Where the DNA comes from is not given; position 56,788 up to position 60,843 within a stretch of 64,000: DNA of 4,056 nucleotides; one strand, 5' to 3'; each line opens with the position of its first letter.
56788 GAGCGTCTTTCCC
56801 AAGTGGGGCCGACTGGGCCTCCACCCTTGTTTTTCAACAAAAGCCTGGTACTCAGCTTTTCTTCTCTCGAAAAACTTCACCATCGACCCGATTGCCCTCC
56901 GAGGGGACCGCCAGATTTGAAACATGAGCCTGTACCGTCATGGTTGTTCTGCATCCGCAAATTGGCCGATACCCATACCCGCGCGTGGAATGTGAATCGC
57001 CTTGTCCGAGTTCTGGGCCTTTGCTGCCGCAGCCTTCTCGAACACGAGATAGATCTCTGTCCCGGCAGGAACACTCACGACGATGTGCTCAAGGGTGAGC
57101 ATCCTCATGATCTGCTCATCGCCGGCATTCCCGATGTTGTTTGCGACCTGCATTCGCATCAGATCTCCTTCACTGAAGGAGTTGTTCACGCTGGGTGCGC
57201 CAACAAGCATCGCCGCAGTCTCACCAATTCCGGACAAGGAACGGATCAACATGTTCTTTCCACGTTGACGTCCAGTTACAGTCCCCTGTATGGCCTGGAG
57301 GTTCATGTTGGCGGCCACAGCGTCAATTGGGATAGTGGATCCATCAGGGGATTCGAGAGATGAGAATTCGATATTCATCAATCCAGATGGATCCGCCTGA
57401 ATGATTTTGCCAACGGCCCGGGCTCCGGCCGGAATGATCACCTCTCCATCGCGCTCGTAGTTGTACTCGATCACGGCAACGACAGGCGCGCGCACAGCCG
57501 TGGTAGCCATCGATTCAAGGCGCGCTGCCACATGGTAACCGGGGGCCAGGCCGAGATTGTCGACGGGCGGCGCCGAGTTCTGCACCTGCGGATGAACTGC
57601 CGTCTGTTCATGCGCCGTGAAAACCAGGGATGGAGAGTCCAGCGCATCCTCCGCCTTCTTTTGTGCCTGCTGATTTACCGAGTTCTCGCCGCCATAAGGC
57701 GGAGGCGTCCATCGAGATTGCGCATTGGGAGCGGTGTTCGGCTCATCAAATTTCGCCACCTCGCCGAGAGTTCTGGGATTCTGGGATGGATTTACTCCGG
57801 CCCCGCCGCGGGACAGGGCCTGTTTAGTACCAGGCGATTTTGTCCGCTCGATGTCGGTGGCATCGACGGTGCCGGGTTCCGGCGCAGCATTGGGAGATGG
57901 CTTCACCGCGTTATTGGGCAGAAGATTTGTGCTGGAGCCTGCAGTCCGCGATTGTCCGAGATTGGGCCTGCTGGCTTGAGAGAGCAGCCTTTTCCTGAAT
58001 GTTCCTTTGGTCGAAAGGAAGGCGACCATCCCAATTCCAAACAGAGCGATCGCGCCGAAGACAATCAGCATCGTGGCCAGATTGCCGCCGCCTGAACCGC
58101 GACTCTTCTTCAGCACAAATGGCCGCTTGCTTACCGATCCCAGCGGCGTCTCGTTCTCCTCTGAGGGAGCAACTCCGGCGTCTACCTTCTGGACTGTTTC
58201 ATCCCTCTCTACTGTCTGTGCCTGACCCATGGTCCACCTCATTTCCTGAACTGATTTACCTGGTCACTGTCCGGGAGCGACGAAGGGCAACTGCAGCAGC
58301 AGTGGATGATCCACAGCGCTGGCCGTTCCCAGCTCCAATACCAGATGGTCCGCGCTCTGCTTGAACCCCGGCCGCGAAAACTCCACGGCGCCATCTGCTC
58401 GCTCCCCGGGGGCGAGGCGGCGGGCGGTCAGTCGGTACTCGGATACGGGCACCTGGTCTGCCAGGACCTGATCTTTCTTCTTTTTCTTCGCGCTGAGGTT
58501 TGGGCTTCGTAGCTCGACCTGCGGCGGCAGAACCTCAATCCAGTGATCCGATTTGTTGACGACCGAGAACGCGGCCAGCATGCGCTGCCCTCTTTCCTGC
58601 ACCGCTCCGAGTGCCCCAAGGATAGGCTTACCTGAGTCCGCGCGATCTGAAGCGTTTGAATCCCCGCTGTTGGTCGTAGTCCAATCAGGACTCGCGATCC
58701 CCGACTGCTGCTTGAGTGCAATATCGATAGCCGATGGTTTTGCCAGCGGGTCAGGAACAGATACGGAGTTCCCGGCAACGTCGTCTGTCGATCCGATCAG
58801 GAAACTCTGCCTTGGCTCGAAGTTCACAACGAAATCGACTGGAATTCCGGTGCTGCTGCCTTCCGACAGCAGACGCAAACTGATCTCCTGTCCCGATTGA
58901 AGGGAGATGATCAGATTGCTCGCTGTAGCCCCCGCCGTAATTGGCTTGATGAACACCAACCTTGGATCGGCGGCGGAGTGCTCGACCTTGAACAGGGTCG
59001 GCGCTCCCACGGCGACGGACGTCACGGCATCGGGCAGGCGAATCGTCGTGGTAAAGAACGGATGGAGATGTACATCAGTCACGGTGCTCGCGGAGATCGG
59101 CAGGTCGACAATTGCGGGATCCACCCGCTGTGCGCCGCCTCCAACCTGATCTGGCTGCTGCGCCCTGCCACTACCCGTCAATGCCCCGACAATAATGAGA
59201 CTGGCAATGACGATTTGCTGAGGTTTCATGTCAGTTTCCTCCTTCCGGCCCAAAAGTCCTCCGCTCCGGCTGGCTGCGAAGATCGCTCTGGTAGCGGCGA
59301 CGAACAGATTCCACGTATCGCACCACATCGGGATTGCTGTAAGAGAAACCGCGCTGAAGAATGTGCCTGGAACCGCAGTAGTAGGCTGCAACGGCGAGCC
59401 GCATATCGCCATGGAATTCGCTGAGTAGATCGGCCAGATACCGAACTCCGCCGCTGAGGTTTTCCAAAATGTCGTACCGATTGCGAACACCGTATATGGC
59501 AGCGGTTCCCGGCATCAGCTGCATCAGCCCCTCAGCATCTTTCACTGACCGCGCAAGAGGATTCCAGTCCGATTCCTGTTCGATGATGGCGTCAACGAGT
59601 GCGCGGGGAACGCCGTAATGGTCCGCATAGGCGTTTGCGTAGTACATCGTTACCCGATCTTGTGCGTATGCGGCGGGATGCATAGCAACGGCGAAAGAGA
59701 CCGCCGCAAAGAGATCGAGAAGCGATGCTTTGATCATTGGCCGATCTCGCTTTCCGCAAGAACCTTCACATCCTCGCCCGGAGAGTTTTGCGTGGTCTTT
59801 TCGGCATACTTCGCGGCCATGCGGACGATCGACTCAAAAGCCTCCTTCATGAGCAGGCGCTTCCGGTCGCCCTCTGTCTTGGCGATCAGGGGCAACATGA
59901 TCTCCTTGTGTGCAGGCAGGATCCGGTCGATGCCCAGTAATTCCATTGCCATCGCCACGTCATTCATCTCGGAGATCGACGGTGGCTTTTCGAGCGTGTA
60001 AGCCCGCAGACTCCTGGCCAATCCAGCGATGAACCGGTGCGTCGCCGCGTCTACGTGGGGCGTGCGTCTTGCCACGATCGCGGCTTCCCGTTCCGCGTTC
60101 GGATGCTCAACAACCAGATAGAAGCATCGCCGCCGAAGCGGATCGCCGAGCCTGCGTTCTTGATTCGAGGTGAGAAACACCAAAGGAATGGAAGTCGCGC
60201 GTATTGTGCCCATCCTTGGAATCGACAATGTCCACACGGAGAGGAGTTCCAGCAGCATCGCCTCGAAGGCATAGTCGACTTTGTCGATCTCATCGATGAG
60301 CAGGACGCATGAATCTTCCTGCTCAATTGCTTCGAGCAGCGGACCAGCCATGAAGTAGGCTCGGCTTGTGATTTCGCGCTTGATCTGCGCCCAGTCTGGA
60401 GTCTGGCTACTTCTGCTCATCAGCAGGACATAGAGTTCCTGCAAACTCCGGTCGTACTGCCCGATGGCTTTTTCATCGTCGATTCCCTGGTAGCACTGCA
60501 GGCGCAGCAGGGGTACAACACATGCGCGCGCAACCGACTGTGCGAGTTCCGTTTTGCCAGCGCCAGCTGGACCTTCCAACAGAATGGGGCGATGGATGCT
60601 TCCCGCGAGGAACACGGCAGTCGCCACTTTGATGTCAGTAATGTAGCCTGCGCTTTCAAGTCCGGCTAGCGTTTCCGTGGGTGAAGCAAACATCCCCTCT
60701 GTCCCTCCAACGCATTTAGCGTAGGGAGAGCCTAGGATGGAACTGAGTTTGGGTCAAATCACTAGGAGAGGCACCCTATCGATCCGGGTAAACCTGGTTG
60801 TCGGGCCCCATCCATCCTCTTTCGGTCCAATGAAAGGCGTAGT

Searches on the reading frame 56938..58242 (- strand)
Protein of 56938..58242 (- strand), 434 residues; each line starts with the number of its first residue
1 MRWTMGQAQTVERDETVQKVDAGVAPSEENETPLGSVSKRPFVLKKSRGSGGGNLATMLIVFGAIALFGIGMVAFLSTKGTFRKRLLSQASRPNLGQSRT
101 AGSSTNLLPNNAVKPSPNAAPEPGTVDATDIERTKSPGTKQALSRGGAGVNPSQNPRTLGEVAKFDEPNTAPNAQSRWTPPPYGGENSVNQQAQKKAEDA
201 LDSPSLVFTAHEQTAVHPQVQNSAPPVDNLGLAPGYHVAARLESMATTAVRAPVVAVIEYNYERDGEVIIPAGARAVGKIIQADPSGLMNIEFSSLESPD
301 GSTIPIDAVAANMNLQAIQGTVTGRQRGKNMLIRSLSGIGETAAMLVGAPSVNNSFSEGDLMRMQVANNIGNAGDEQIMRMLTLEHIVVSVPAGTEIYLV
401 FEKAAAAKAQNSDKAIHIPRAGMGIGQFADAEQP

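Call 12: search_protein_families(library=pfam, proteins=[window:56938-58242:-], max_evalue=0.01)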
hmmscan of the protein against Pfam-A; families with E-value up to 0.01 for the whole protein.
window:56938-58242:- (434 aa): 0 families

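Call 14: find_related_loci(query=window:56938-58242:-, collection=genome_contigs, flank=10000)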
Query window:56938-58242:- (434 aa) in genome_contigs; peptide patterns used: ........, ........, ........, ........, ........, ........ (x = any residue, [..] = any of these).
297 stretches matched a pattern; 228 encode a relative of the query (tblastn E <= 1e-3); the best 80 are kept; 80 distinct loci.
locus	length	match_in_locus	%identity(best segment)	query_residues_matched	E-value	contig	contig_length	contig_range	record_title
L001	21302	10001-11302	90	1-434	0e+0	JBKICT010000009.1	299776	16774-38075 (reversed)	MAG: Acidobacteriota bacterium isolate bins.75 NODE_77_length_299776_cov_4.583990, whole genome shotgun sequence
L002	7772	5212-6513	90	1-434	0e+0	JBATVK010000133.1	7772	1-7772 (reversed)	MAG: Acidobacteriaceae bacterium isolate MFD09535_ilm_asm_bin16 k127_117644, whole genome shotgun sequence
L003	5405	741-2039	90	2-434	0e+0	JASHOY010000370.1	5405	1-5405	MAG: Acidobacteriaceae bacterium isolate JOPF035 JOPF_NEAR_contig_1140134, whole genome shotgun sequence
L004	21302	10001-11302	89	1-434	0e+0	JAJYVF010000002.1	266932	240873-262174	MAG: Acidobacteria bacterium isolate FK1.bin77 NODE_29_length_266932_cov_5.554217, whole genome shotgun sequence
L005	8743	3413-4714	85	1-434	0e+0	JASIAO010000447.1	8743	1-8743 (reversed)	MAG: Acidobacteriaceae bacterium isolate JOPF337 JOPF_N141_contig_133586, whole genome shotgun sequence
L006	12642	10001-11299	84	2-434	0e+0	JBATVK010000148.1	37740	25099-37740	MAG: Acidobacteriaceae bacterium isolate MFD09535_ilm_asm_bin16 k127_133713, whole genome shotgun sequence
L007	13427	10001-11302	85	1-434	0e+0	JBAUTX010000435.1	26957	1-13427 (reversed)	MAG: Terracidiphilus sp. isolate MFD01873_ilm_asm_bin4 k127_25852, whole genome shotgun sequence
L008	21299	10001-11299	76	1-433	0e+0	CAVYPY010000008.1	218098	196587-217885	MAG: uncultured Acidobacteriaceae bacterium isolate MFD05512.bin.1.68 genome assembly, contig: contig_31317, whole genom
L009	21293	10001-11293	76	1-433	0e+0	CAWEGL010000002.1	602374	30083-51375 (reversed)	MAG: uncultured Acidobacteriota bacterium isolate MFD03044.bin.1.1 genome assembly, contig: contig_20576, whole genome s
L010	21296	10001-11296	69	2-433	0e+0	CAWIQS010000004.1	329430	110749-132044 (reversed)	MAG: uncultured Acidobacteriaceae bacterium isolate MFD00964.bin.1.317 genome assembly, contig: contig_21266, whole geno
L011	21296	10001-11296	69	2-433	0e+0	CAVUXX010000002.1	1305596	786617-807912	MAG: uncultured Acidobacteriaceae bacterium isolate MFD06092.bin.2.189 genome assembly, contig: contig_11348, whole geno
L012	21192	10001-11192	82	1-399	0e+0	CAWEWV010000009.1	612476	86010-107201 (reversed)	MAG: uncultured Acidobacteriaceae bacterium isolate MFD05512.bin.2.7 genome assembly, contig: contig_27330, whole genome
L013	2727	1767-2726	91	2-321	0e+0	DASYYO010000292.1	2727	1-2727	MAG TPA_asm: Acidobacteriaceae bacterium isolate SMAG_U6337 k141_812328, whole genome shotgun sequence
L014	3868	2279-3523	60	5-420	7e-164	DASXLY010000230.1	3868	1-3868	MAG TPA_asm: Terracidiphilus sp. isolate SMAG_U5314 k141_451380, whole genome shotgun sequence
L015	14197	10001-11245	59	5-420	1e-155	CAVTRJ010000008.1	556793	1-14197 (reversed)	MAG: uncultured Acidobacteriaceae bacterium isolate MFD09603.bin.1.285 genome assembly, contig: contig_17764, whole geno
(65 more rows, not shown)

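Call 35: search_protein_families(library=ncbifam, proteins=[window:56938-58242:-], max_evalue=0.01)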
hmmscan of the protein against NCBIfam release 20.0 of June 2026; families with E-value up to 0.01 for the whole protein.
window:56938-58242:- (434 aa): 0 families

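Call 86: search_solved_structures(query=window:56938-58242:-, max_evalue=1)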
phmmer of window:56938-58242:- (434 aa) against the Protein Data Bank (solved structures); distinct sequences matched with E-value up to 1: 6.
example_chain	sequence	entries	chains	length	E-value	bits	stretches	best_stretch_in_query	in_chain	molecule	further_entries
9i05_XB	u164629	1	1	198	0.46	12.7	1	139-220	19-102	mL156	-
1ox8_A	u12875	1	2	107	0.56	12.4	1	253-312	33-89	Stringent starvation protein B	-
1ox9_A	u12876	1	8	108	0.58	12.4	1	253-312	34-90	Stringent starvation protein B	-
9hqv_Bn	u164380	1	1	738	0.65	12.2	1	108-224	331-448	Putative ribosomal protein S18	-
9fia_B2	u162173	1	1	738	0.69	12.1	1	108-224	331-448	Ribosomal protein S18, putative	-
1yfn_A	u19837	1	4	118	0.7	12.1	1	253-312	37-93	Stringent starvation protein B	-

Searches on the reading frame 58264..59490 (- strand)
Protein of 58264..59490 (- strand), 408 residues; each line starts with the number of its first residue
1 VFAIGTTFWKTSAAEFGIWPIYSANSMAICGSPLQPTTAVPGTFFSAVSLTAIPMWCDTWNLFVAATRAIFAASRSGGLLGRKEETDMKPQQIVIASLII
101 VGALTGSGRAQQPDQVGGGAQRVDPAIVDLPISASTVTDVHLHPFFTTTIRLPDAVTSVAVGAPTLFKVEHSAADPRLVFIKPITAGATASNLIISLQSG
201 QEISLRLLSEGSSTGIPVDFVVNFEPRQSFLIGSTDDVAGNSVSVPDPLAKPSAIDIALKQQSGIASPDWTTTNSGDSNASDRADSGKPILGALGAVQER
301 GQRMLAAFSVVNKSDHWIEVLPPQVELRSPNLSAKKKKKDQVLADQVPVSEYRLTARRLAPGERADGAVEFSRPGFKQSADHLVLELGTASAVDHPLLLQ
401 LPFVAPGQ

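Call 12: search_protein_families(library=pfam, proteins=[window:58264-59490:-], max_evalue=0.01)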
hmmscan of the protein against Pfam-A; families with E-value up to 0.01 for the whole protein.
window:58264-59490:- (408 aa): 1 family
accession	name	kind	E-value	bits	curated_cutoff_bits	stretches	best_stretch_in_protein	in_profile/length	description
PF13629.12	T2SS-T3SS_pil_N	-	0.0084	16.2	23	0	140-204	5-65/72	Pilus formation protein N terminal region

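Call 35: search_protein_families(library=ncbifam, proteins=[window:58264-59490:-], max_evalue=0.01)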
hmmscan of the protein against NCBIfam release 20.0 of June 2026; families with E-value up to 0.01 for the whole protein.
window:58264-59490:- (408 aa): 0 families

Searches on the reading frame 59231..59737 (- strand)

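Call 59: search_protein_families(library=pfam, proteins=[window:59231-59737:-], max_evalue=0.001)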
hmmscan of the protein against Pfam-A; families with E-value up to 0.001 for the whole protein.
window:59231-59737:- (168 aa): 1 family
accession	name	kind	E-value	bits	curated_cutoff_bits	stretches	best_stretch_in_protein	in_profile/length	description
PF01464.25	SLT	-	1.1e-21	77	21.3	1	33-128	2-103/117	Transglycosylase SLT domain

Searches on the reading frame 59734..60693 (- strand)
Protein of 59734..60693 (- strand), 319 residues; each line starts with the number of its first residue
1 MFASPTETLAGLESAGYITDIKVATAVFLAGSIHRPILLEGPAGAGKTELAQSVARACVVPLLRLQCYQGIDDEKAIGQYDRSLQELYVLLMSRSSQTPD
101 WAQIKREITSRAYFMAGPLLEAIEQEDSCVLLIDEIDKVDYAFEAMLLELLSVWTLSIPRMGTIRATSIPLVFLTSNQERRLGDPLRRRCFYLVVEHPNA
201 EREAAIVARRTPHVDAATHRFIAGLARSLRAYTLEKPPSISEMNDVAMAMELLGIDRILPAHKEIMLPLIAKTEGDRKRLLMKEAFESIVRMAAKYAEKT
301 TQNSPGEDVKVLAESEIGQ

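Call 12: search_protein_families(library=pfam, proteins=[window:59734-60693:-], max_evalue=0.01)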
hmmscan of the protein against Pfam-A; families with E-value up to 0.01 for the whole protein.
window:59734-60693:- (319 aa): 9 families
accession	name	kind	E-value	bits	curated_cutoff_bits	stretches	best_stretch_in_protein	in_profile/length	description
PF07728.20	AAA_5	-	3.2e-09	37.4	22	1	37-189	2-138/139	AAA domain (dynein-related subfamily)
PF00004.35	AAA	-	6.2e-09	36.8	21.2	1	37-190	1-123/131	ATPase family associated with various cellular activities (AAA)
PF07724.20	AAA_2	-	1.1e-07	32.4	27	1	37-177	6-124/166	AAA domain (Cdc48 subfamily)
PF13401.12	AAA_22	-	1.3e-05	25.9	27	1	36-155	7-109/130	AAA domain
PF13191.12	AAA_16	-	1.5e-05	26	32.6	1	33-152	24-157/167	AAA ATPase domain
PF05729.18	NACHT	-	0.00014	22.2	26.7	0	35-57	1-23/167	NACHT domain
PF03266.21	NTPase_1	-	0.0012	19.1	23.9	1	37-168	2-136/168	NTPase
PF00158.32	Sigma54_activat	-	0.0015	18.7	20.2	0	123-170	89-134/168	Sigma-54 interaction domain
PF05496.18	RuvB_N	-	0.0022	18.2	27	0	36-60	35-59/159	Holliday junction DNA helicase RuvB P-loop domain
